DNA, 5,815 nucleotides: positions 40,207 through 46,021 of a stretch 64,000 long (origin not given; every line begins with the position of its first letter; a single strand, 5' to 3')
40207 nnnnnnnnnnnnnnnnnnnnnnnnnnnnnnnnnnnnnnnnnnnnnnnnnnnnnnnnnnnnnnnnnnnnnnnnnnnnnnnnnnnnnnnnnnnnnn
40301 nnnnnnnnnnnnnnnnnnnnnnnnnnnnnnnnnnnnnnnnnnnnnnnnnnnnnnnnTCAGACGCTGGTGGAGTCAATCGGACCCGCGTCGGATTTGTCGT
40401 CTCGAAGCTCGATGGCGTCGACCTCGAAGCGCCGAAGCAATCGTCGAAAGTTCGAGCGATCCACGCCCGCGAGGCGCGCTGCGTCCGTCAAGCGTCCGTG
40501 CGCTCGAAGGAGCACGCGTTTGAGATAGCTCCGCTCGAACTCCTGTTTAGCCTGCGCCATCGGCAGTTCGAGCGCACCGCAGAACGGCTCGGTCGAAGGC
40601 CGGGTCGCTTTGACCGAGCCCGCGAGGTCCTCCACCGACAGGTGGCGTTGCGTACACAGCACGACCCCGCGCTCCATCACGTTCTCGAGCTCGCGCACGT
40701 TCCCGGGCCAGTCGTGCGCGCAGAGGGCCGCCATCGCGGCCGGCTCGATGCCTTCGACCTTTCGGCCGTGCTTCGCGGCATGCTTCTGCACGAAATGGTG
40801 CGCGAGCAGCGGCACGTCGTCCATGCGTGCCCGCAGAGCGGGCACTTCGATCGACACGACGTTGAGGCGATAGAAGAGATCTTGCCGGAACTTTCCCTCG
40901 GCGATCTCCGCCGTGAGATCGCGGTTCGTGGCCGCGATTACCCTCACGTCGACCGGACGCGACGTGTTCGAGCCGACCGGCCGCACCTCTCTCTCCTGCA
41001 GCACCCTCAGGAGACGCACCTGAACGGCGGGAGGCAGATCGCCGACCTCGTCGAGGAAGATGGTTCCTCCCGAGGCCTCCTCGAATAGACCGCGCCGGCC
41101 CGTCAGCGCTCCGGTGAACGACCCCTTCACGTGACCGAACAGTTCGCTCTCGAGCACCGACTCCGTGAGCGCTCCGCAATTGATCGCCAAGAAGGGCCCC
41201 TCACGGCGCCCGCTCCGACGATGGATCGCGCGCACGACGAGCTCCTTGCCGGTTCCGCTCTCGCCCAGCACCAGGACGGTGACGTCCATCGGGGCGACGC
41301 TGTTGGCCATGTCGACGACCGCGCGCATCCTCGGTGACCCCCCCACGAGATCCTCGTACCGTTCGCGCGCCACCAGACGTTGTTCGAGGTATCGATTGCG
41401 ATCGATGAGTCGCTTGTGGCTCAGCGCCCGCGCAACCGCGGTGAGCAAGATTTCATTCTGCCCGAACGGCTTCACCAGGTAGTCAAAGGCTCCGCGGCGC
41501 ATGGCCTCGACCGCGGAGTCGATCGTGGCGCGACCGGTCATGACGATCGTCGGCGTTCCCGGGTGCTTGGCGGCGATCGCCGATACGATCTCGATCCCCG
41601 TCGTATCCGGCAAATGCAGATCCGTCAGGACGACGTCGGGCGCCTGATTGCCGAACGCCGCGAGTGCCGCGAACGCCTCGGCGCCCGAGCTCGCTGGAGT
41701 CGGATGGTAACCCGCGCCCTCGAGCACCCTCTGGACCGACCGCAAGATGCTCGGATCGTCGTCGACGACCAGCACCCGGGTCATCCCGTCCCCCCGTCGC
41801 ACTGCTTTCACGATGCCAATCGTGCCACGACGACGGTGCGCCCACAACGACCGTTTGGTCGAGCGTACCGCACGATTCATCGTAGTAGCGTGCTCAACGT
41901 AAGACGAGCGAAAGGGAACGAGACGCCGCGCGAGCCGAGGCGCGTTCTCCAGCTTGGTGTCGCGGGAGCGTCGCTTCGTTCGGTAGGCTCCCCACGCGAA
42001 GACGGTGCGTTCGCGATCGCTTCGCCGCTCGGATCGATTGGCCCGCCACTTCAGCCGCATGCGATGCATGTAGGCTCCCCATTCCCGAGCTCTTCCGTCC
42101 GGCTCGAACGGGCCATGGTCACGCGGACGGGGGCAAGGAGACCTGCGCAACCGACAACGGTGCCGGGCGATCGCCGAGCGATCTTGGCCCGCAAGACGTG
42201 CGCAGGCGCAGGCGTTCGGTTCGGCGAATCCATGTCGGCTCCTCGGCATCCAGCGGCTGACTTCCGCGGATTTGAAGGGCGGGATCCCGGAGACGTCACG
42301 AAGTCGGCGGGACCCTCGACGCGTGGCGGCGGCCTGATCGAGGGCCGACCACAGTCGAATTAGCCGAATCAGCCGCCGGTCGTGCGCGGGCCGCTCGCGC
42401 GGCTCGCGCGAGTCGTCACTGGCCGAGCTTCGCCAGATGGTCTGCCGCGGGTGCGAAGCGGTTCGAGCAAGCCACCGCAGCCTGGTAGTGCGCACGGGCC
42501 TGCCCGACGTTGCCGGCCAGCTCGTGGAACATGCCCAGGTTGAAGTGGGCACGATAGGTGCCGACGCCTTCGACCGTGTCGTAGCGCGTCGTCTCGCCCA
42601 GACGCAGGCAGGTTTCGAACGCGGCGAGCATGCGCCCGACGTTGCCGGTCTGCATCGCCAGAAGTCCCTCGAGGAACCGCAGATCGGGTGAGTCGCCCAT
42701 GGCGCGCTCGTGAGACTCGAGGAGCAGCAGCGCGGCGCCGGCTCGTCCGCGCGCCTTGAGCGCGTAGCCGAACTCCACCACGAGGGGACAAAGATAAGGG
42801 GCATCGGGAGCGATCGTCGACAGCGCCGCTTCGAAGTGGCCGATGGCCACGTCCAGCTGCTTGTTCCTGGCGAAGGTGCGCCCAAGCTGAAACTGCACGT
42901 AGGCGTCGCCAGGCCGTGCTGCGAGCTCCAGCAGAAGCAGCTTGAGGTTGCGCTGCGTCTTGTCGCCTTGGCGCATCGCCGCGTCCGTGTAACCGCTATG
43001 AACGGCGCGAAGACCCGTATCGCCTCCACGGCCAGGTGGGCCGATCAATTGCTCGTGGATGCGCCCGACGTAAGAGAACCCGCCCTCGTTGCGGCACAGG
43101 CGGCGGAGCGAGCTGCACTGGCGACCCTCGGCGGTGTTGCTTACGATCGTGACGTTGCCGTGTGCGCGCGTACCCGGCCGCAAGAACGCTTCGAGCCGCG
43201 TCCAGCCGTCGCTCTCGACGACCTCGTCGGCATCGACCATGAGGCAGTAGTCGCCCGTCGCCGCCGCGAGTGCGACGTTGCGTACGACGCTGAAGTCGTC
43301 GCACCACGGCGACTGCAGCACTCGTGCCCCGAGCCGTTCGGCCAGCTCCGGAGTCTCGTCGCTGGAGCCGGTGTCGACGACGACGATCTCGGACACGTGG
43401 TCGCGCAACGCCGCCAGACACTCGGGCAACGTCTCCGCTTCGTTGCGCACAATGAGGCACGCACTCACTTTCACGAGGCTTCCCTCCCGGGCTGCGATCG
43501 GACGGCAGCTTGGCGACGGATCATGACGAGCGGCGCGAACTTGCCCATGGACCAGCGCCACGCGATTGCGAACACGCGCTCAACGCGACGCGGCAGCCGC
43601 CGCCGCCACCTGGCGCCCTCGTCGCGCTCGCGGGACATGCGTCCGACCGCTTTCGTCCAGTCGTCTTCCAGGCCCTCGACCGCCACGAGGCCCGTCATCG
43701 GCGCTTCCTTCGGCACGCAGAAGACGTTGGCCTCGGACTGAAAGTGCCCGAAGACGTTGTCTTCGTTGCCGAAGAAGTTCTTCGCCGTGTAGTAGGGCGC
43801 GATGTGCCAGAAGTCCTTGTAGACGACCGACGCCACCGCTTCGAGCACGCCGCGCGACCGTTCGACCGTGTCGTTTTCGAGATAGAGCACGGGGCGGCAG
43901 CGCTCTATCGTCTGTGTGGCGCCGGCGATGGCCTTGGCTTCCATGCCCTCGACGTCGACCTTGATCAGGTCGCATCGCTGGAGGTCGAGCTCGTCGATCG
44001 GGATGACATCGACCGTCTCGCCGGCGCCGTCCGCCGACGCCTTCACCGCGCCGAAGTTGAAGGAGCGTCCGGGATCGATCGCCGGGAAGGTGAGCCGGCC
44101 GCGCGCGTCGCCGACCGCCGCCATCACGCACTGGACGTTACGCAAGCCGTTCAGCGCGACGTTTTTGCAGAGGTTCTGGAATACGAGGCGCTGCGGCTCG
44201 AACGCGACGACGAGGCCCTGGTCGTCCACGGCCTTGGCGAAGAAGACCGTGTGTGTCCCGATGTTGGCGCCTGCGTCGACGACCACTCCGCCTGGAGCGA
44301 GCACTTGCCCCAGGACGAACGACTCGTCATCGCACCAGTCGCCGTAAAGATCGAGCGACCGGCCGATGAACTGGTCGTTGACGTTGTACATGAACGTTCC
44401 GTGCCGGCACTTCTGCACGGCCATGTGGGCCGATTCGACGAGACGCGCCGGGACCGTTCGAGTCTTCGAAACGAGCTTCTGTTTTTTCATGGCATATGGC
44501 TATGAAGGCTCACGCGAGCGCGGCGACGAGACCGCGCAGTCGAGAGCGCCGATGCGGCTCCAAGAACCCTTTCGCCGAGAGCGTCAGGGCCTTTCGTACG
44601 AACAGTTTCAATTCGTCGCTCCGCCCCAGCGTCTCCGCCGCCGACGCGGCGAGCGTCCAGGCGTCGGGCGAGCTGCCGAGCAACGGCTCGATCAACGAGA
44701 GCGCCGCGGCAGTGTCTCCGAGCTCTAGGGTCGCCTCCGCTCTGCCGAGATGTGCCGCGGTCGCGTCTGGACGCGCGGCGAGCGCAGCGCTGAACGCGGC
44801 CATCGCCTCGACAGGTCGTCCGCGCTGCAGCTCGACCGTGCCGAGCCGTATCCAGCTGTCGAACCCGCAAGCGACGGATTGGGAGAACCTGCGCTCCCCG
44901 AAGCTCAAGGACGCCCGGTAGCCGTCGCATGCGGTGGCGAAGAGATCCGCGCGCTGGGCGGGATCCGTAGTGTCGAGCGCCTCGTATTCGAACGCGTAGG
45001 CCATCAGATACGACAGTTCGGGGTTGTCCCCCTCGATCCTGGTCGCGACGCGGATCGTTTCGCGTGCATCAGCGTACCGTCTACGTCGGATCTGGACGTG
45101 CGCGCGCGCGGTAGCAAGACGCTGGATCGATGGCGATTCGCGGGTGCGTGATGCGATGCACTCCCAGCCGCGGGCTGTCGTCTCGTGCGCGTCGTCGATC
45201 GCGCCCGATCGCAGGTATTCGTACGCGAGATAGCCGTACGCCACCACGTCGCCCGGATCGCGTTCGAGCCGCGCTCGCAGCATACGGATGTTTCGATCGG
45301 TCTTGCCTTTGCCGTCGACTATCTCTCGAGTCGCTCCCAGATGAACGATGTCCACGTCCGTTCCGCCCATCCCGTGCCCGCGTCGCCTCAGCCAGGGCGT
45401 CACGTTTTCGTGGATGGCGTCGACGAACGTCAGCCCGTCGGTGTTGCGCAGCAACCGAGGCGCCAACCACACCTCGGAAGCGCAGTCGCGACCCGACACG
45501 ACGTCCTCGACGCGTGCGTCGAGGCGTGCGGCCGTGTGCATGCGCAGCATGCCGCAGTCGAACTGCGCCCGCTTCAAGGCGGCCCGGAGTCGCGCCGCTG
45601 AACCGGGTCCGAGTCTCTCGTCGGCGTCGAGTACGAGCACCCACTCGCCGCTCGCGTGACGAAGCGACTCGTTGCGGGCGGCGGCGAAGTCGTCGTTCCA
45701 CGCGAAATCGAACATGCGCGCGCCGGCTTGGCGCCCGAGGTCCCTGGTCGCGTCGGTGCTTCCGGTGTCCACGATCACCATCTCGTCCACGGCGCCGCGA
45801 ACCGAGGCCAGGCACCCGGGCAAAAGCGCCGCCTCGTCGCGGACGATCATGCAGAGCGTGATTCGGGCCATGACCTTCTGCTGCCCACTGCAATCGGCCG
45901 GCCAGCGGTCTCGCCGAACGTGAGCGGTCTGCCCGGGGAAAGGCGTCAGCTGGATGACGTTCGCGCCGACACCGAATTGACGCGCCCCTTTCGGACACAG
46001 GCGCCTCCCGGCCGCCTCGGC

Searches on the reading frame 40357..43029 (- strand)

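Call 79: search_protein_families(library=pfam, proteins=[window:40357-43029:-], max_evalue=0.0001)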
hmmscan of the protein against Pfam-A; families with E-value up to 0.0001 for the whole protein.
window:40357-43029:- (890 aa): 7 families
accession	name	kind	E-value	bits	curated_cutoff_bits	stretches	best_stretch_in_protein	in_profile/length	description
PF00158.32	Sigma54_activat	-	7.5e-70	234.4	20.2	1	561-728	1-168/168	Sigma-54 interaction domain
PF25601.1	AAA_lid_14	-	5.9e-27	93.8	27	1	733-813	1-81/87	AAA+ ATPase lid domain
PF00072.30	Response_reg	-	1.9e-25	89.6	30.2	1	419-528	1-107/111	Response regulator receiver domain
PF14532.12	Sigma54_activ_2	-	2.6e-17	63.8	25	1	563-732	2-138/138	Sigma-54 interaction domain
PF07728.20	AAA_5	-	4.1e-09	37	22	1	585-703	2-123/139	AAA domain (dynein-related subfamily)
PF00004.35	AAA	-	1.5e-05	25.9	21.2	1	585-703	1-110/131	ATPase family associated with various cellular activities (AAA)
PF02954.25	HTH_8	-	4.7e-05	23.5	22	0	830-868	4-42/42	Bacterial regulatory protein, Fis family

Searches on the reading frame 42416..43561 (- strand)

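Call 51: search_protein_families(library=pfam, proteins=[window:42416-43561:-], max_evalue=0.0001)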
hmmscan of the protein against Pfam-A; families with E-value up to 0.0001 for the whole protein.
window:42416-43561:- (381 aa): 7 families
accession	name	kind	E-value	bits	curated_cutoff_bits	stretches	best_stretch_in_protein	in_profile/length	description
PF00535.33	Glycos_transf_2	-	1.8e-18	67.5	23.3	1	33-129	1-105/168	Glycosyl transferase family 2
PF07719.23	TPR_2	-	2.7e-09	36.9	27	0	337-364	2-29/34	Tetratricopeptide repeat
PF13704.12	Glyco_tranf_2_4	-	4.3e-08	34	27.5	1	39-119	1-88/98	Glycosyl transferase family 2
PF13432.12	TPR_16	-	1.3e-07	32.3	32.7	0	297-366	2-61/65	Tetratricopeptide repeat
PF13428.12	TPR_14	-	1.2e-05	26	23.5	0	338-378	3-43/44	Tetratricopeptide repeat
PF13181.12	TPR_8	-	2.6e-05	24.5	25.7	0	336-363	1-28/34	Tetratricopeptide repeat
PF13424.12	TPR_12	-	2.7e-05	24.7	30.1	0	337-377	4-43/77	Tetratricopeptide repeat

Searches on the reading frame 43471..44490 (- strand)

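Call 51: search_protein_families(library=pfam, proteins=[window:43471-44490:-], max_evalue=0.0001)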
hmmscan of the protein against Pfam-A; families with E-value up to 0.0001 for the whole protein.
window:43471-44490:- (339 aa): 1 family
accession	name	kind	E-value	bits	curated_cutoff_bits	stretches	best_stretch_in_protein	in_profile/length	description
PF05050.19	Methyltransf_21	-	8.9e-19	68.7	22.7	1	72-209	1-151/173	Methyltransferase FkbM domain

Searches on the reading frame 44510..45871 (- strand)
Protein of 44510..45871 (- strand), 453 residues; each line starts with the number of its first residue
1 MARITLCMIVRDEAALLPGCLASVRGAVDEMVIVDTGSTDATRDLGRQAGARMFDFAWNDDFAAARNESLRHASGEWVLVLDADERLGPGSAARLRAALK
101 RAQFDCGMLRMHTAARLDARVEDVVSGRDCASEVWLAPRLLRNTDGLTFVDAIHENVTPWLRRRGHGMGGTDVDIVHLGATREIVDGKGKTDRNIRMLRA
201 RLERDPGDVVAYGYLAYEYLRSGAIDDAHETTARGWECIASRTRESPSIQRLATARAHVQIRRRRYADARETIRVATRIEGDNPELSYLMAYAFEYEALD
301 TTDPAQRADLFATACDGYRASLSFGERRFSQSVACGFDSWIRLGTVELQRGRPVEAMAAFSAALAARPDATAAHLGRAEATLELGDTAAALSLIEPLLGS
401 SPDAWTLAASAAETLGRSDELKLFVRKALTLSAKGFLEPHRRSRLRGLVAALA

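Call 51: search_protein_families(library=pfam, proteins=[window:44510-45871:-], max_evalue=0.0001)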
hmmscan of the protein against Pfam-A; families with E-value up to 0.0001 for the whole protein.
window:44510-45871:- (453 aa): 8 families
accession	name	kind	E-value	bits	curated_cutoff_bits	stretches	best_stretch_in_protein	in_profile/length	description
PF00535.33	Glycos_transf_2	-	5.7e-18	65.9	23.3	1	6-105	2-109/168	Glycosyl transferase family 2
PF14559.12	TPR_19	-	2.9e-14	53.6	25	1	348-409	2-66/68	Tetratricopeptide repeat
PF13428.12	TPR_14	-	5e-09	36.4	23.5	1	338-379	2-43/44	Tetratricopeptide repeat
PF13432.12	TPR_16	-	4.7e-07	30.6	32.7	1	342-403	2-63/65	Tetratricopeptide repeat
PF13431.12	TPR_17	-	8.9e-07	29.1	24.4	0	202-230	6-34/34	Tetratricopeptide repeat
PF07719.23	TPR_2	-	1.2e-06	28.6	27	0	338-369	2-33/34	Tetratricopeptide repeat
PF23914.1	TPR_CcmH_CycH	-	2.7e-06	27.7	42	0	339-402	52-118/158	Cytochrome c-type biogenesis protein H TPR domain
PF13704.12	Glyco_tranf_2_4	-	4.4e-06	27.5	27.5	1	11-86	1-83/98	Glycosyl transferase family 2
